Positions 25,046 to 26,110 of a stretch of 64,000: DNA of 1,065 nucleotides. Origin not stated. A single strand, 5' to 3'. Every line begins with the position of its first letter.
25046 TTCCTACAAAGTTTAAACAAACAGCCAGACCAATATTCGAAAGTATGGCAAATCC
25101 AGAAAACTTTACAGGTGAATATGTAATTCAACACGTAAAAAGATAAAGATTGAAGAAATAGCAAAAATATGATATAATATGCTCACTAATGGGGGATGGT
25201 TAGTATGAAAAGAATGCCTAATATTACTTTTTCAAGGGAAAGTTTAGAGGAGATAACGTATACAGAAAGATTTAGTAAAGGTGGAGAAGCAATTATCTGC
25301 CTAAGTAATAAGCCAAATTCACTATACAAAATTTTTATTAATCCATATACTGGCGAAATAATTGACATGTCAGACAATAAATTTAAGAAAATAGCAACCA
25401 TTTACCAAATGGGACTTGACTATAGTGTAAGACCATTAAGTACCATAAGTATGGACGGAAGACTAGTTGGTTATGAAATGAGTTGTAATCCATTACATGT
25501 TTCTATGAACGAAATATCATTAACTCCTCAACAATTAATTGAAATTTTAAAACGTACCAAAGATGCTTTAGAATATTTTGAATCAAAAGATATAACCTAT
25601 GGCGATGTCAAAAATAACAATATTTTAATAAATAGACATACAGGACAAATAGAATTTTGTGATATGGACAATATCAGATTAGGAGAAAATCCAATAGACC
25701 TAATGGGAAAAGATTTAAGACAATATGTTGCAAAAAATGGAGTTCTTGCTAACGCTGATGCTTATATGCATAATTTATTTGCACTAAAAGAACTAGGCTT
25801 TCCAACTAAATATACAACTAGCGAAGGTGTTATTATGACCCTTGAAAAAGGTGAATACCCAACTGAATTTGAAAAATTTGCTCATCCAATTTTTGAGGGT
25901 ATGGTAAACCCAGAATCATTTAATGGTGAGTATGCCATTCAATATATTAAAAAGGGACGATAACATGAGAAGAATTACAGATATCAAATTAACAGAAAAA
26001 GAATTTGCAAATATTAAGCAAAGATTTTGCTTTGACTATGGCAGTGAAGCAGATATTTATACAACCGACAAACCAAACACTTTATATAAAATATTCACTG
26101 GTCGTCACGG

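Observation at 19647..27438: Operon of an HTH-pseudoFic protein followed by nine tandem, diverged minimal kinase-like paralogs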

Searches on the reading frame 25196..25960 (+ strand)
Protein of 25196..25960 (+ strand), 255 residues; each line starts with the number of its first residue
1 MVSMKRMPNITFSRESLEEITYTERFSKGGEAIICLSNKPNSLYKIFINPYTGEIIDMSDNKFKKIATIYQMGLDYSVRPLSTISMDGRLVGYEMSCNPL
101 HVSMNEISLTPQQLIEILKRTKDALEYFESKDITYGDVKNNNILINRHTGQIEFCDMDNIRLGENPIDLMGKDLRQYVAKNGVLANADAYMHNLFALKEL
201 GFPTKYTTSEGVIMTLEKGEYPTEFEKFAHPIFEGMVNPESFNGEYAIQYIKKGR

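Call 3: search_protein_families(library=pfam, proteins=[window:25196-25960:+], max_evalue=1)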
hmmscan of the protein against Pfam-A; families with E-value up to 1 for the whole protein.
window:25196-25960:+ (255 aa): 4 families
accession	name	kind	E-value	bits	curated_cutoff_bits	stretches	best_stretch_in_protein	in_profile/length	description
PF00069.31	Pkinase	-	4e-07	30.1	31.7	1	103-158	88-143/263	Protein kinase domain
PF07714.23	PK_Tyr_Ser-Thr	-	0.0071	16.1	23.1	1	105-156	95-145/258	Protein tyrosine and serine/threonine kinase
PF03413.25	PepSY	-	0.012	16.3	24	1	43-57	44-58/60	Peptidase propeptide and YPEB domain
PF08586.15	Rsc14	-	0.075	14.3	25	0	105-160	16-72/99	RSC complex, Rsc14/Ldb7 subunit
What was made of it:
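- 25205..25963 (+): K7, 252 aa, catalytic loop DVKNNN (K-type). This is the copy that was modelled. Pfam Pkinase 30.1 bits against a cutoff of 31.7 (call 3).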

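Call 4: search_protein_families(library=ncbifam, proteins=[window:25196-25960:+], max_evalue=1)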
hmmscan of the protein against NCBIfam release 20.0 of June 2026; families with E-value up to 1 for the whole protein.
window:25196-25960:+ (255 aa): 2 families
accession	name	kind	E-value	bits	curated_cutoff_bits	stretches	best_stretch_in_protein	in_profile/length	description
NF033483.0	PknB_PASTA_kin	equivalog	0.0077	15.3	450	1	107-153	102-147/563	Stk1 family PASTA domain-containing Ser/Thr kinase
NF038151.1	lanthi_synth_III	equivalog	0.018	13.5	575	1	112-158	336-381/833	class III lanthionine synthetase LanKC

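Call 14: find_related_loci(query=A2, collection=genome_contigs, flank=10000)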
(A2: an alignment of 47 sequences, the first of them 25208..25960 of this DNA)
Query A2 (251 aa) in genome_contigs; peptide patterns used: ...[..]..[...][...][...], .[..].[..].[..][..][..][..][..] (x = any residue, [..] = any of these).
33 stretches matched a pattern; 14 encode a relative of the query (tblastn E <= 1e-3); 12 distinct loci.
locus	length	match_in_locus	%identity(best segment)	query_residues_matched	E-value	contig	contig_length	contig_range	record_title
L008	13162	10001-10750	57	1-249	3e-96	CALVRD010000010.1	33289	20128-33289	MAG: uncultured Bacilli bacterium isolate BRZ_P__bin85 genome assembly, contig: BRZ_P__NODE_1505_length_33289_cov_5.9526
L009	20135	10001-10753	56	1-249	6e-92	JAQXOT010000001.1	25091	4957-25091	MAG: bacterium isolate SUG1386 k141_5542130, whole genome shotgun sequence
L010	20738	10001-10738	46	1-249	2e-72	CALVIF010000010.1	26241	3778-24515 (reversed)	MAG: uncultured Bacilli bacterium isolate BRZ_QH__bin19 genome assembly, contig: BRZ_QH__NODE_1958_length_26241_cov_5.30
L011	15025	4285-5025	46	1-249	1e-68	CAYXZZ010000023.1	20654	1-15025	MAG TPA_asm: uncultured Mycoplasma sp. isolate SRP315200_co2_747 genome assembly, contig: NODE_2326_length_20654_cov_13.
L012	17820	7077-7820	47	1-249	1e-66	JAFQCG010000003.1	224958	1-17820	MAG: Bacilli bacterium isolate RGIG1688 Goat_Cecum-2__c246, whole genome shotgun sequence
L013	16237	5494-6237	44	1-249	2e-63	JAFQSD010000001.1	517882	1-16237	MAG: Bacilli bacterium isolate RGIG2101 Goat_Colon-3__c54032, whole genome shotgun sequence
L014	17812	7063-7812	42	1-251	4e-63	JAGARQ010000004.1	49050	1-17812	MAG: Bacilli bacterium isolate RGIG8711 Water_deer_Colon-3__c45718, whole genome shotgun sequence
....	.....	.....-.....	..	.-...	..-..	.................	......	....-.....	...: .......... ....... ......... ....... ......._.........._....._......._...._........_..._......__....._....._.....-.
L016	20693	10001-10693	38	2-244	5e-46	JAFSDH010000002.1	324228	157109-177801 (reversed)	MAG: Bacilli bacterium isolate RGIG3038 Goat_Rectum-4__c139, whole genome shotgun sequence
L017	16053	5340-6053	36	3-251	2e-44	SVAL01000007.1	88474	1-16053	MAG: Bacillota bacterium isolate SIG201 NODE_1302_length_88474_cov_6.831098, whole genome shotgun sequence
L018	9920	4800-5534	34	1-249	2e-31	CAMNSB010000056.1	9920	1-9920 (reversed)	MAG: uncultured Tenericutes bacterium isolate SRR19792995_bin.60_metawrap_v1.3_MAG genome assembly, contig: ERZ12290371_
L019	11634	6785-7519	32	1-247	3e-31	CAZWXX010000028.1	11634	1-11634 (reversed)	MAG TPA_asm: uncultured Muribaculaceae bacterium isolate SRP287540_co1_66 genome assembly, contig: NODE_6102_length_1163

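Call 18: predict_structure(alignment_id=A2)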
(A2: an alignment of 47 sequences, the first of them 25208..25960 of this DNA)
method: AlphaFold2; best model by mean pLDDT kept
length: 251 residues; sequences in the alignment: 47
mean_pLDDT: 95.9   pTM: 0.91
mean pLDDT of the five models: 95.9, 95.5, 95.3, 94.9, 94.8
residues with pLDDT >= 90: 237; 70-90: 13; 50-70: 1; < 50: 0
segments of 3 or more residues with pLDDT < 50: none
pLDDT, mean of each block of 10 residues (from residue 1): 95 97 93 97 96 98 97 98 98 97 95 98 98 96 96 96 95 91 96 97 95 97 97 95 93 61
secondary structure, 60 per line:
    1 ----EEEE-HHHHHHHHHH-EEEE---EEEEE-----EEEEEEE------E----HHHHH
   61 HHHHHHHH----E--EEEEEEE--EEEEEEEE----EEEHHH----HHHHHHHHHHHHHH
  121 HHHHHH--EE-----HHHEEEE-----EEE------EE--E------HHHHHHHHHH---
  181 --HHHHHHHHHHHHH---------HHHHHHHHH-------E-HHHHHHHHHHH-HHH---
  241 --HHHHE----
elements in order: E5-8 H10-19 E21-24 E28-32 E38-44 H56-68 E76-82 E85-92 E97-99 H107-126 E139-142 E148-150 H168-177 H183-195 H205-213 H223-233 H243-246
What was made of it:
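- On Protein-kinase-like superfamily / ePK (Pkinase PF00069): AF2 pLDDT 95.9 (call 18).
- Fold: AF2 pLDDT 95.9, pTM 0.91 (call 18).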

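Call 21: search_protein_representatives(alignment_id=A2)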
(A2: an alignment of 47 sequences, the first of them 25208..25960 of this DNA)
Query: 47 sequences, 250 profile positions. Proteins with E-value up to 0.001 (for the whole library): 962; up to 1e-10: 304; up to 1e-30: 124. The best 150 are listed.
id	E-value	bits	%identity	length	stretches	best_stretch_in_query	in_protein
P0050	1.3e-100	352.1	-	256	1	1-250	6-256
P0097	1.1e-99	349.0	-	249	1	1-250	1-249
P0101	1.2e-97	342.4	-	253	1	1-250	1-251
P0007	1.3e-96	339.0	-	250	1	1-250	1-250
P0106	2.5e-95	334.8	-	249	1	1-250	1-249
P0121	5.9e-93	327.0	-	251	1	1-250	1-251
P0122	6.9e-92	323.5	-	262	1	1-250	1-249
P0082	1.7e-91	322.2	-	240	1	1-250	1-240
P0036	2.3e-91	321.8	-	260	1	1-250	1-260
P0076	6.2e-89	313.8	-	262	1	1-250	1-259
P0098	7.3e-89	313.6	-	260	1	1-250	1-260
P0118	1.0e-88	313.1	-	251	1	1-250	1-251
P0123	1.3e-88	312.8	-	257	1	1-250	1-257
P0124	5.4e-88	310.8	-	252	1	1-250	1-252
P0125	2.3e-87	308.7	-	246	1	1-250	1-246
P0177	1.7e-53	197.7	-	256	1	1-245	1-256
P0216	6.0e-38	146.8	-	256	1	1-249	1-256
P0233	2.4e-31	125.2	-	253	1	1-250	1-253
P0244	2.7e-26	108.7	-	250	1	4-250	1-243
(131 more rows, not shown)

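Call 22: fold_search(model_id=the predicted structure, library=pdb)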
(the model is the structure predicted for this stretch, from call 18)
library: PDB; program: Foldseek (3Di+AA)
matches with E <= 10: 2000; with E <= 0.001: 1923
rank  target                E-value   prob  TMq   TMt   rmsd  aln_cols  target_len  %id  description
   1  8ucc_A                1.0e-10  1.00  0.64  0.56   6.0       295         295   12  IRAK4 in complex with compound 20 (released 2024-06-26)
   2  8scv_A                3.2e-10  1.00  0.65  0.57   5.8       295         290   13  Crystal structure of IRAK4-HSA complexed with BMS-986126; 6-((5-CYANO-2-PYRIMIDINYL)AMINO)-N-((2R)-2-FLUORO-3-HYDROXHY (released 2025-02-12)
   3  8v2f_B                5.9e-10  1.00  0.63  0.55   5.6       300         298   13  Crystal structure of IRAK4 kinase domain with compound 9 (released 2024-07-03)
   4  9na2_A                6.3e-10  1.00  0.61  0.54   6.3       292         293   13  IRAK4 in Complex with Compound 9 (released 2025-05-28)
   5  8tx0_B                7.2e-10  1.00  0.61  0.54   6.2       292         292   13  IRAK4 in complex with compound (released 2024-06-26)
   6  6o94_B                7.6e-10  1.00  0.62  0.55   6.1       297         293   13  Structure of the IRAK4 kinase domain with compound 17 (released 2019-05-22)
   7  2hk5                  8.7e-10  1.00  0.59  0.55   5.6       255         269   15  Hck Kinase in Complex with Lck targetted Inhibitor PG-1009247 (released 2006-09-05)
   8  3bym                  9.2e-10  1.00  0.60  0.57   5.3       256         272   15  X-ray co-crystal structure aminobenzimidazole triazine 1 bound to Lck (released 2008-09-16)
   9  6n8g_D                1.0e-09  1.00  0.62  0.56   5.6       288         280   12  IRAK4 bound to benzoxazole compound (released 2018-12-12)
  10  8tvm_B                1.1e-09  1.00  0.65  0.58   5.4       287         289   11  IRAK4 in complex with compound 24 (released 2024-06-26)
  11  5t1s_D                1.1e-09  1.00  0.65  0.59   5.4       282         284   12  Irak4 kinase - compound 1 co-structure (released 2017-05-03)
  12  6o8u_B                1.4e-09  1.00  0.66  0.59   5.5       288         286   12  Crystal structure of IRAK4 in complex with compound 23 (released 2019-05-22)
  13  6lxy_B                1.4e-09  1.00  0.62  0.54   6.2       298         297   13  IRAK4 in complex with inhibitor (released 2020-11-25)
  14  3kxz                  1.5e-09  1.00  0.62  0.59   5.0       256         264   16  The complex crystal structure of LCK with a probe molecule w259 (released 2010-06-23)
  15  8v2f_C                1.5e-09  1.00  0.63  0.54   6.2       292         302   13  Crystal structure of IRAK4 kinase domain with compound 9 (released 2024-07-03)
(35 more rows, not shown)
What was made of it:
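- All 50 matches listed by Foldseek are protein kinases (call 22).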

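Call 24: search_protein_families(library=padloc, proteins=[window:25208-25960:+], max_evalue=0.1)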
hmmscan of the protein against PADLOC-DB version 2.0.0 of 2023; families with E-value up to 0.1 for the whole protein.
window:25208-25960:+ (251 aa): 16 families
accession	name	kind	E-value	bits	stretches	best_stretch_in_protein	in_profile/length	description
PDLC04138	mad6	-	2.7e-05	21.3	1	104-152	149-196/659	mads_6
PDLC04053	PD-T4-6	-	4.8e-05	21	1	101-152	103-154/311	-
PDLC04047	PD-T4-6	-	0.00015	19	1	103-152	106-154/327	-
PDLC04042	PD-T4-6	-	0.00068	17.4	1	102-150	103-150/292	-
PDLC04060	PD-T4-6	-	0.002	15.1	1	101-144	101-144/486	-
PDLC04054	PD-T4-6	-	0.0021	15.5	1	103-153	106-155/347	-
PDLC04050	PD-T4-6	-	0.0027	14.7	1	105-164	160-218/480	-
PDLC04040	PD-T4-6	-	0.0032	14.3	1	101-152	95-145/547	-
PDLC04056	PD-T4-6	-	0.0075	13.4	1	96-148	95-145/415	-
PDLC02223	STK_OB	-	0.0083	13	1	112-155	135-178/562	-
PDLC04039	PD-T4-6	-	0.0094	13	1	104-148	110-153/458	-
PDLC03921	MkoA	-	0.0099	11.5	1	101-156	579-635/1607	-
PDLC04052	PD-T4-6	-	0.014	12.6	1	102-152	107-156/496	-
PDLC04057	PD-T4-6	-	0.019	12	1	104-143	104-143/443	-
PDLC04061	PD-T4-6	-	0.046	11.2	1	100-148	112-159/510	-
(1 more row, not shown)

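Call 25: search_protein_families(library=phrogs, proteins=[window:25208-25960:+], max_evalue=0.1)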
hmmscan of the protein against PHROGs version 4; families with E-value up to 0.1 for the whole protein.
window:25208-25960:+ (251 aa): 1 family
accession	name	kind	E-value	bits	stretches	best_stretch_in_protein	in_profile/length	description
phrog_2361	-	other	0.0075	16.3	1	92-144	94-146/415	serine-threonine kinase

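Call 30: search_protein_families(library=pfam, proteins=[L016:9375-9890:-, L016:10738-12222:-, L016:6345-9320:-, L017:4063-5313:-, L017:6072-7793:-, L018:5553-7637:+, L019:7541-8935:+, L019:8896-9648:+, L009:7855-8820:+, L009:8824-9882:+], max_evalue=0.001)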
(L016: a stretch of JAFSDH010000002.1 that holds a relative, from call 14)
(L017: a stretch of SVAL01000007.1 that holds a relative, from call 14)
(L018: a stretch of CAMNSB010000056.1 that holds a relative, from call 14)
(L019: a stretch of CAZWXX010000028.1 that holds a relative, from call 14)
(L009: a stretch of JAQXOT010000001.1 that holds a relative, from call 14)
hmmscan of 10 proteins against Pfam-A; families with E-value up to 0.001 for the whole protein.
L016:9375-9890:- (172 aa): 0 families

L016:10738-12222:- (495 aa): 0 families

L016:6345-9320:- (992 aa): 2 families
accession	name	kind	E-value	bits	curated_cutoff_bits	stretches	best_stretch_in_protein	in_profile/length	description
PF09479.16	Flg_new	-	1.1e-66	221.3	27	6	413-480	1-65/65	Listeria-Bacteroides repeat domain (List_Bact_rpt)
PF18998.6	Flg_new_2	-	1.3e-06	28.7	23.6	0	77-114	32-71/73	Divergent InlB B-repeat domain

L017:4063-5313:- (417 aa): 1 family
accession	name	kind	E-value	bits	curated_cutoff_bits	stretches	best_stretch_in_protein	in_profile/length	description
PF04266.20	ASCH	-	9.9e-17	62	21.2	1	38-140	7-103/103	ASCH domain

L017:6072-7793:- (574 aa): 3 families
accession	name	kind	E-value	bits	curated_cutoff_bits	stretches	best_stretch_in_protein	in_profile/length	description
PF00664.28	ABC_membrane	-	5.3e-20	72.7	28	1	30-296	1-271/274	ABC transporter transmembrane region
PF00005.33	ABC_tran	-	8.1e-12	46.3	25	1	358-502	1-134/137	ABC transporter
PF02463.25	SMC_N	-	5.5e-06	26.4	40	0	488-545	152-209/220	RecF/RecN/SMC N terminal domain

L018:5553-7637:+ (695 aa): 0 families

L019:7541-8935:+ (465 aa): 0 families

L019:8896-9648:+ (251 aa): 0 families

L009:7855-8820:+ (322 aa): 0 families

L009:8824-9882:+ (353 aa): 0 families

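Call 40: search_dna_similar(query=window:25208-25960:+, collection=phages, mode=protein, max_evalue=0.001)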
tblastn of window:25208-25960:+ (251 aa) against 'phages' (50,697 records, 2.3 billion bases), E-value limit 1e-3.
No match.

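Call 41: search_dna_similar(query=window:25208-25960:+, collection=plasmids, mode=protein, max_evalue=0.001)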
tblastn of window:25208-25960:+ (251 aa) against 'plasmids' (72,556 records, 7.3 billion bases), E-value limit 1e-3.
No match.

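Call 42: find_related_loci(query=A2, collection=viral_contigs, flank=8000)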
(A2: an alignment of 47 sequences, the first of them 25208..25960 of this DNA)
Query A2 (251 aa) in viral_contigs; peptide patterns used: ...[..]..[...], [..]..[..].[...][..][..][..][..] (x = any residue, [..] = any of these).
70 stretches matched a pattern, but none encodes a relative of the query by tblastn (E <= 1e-3).
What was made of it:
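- The family is absent from phages, plasmids and IMG/VR (calls 40-42).
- Tried and rejected: Mobile-element searches: tblastn against 50,697 phage and 72,556 plasmid records, and a scan of IMG/VR, found no relatives (calls 40-42).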

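Call 44: find_encoding_contigs(protein=P0244, flank=8000, max_places=3)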
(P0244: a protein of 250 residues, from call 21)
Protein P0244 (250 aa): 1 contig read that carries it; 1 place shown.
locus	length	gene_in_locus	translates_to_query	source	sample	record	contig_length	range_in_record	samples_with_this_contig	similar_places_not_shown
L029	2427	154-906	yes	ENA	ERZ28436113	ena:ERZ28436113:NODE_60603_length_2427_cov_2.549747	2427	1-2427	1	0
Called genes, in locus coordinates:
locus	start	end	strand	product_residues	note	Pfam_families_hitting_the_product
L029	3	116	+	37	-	?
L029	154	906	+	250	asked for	-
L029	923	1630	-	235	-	PF01048:PNP_UDP_1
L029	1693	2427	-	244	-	?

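Call 45: find_encoding_contigs(protein=P0233, flank=8000, max_places=3)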
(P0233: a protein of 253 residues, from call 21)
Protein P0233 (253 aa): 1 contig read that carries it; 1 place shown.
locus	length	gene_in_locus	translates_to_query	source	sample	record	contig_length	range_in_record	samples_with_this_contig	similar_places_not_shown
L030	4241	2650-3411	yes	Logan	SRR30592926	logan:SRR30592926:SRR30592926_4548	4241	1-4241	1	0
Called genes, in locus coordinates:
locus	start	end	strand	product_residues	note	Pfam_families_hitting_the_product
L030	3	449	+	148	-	?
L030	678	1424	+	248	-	PF12844:HTH_19, PF13560:HTH_31 (weak), PF01381:HTH_3, PF13443:HTH_26 (faint)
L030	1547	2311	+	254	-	-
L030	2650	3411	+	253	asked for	-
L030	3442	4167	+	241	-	PF01479:S4, PF13275:S4_2 (faint), PF22421:SYY_C-terminal (weak), PF00849:PseudoU_synth_2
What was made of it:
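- A distant member also sits directly upstream of rluB (call 45).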
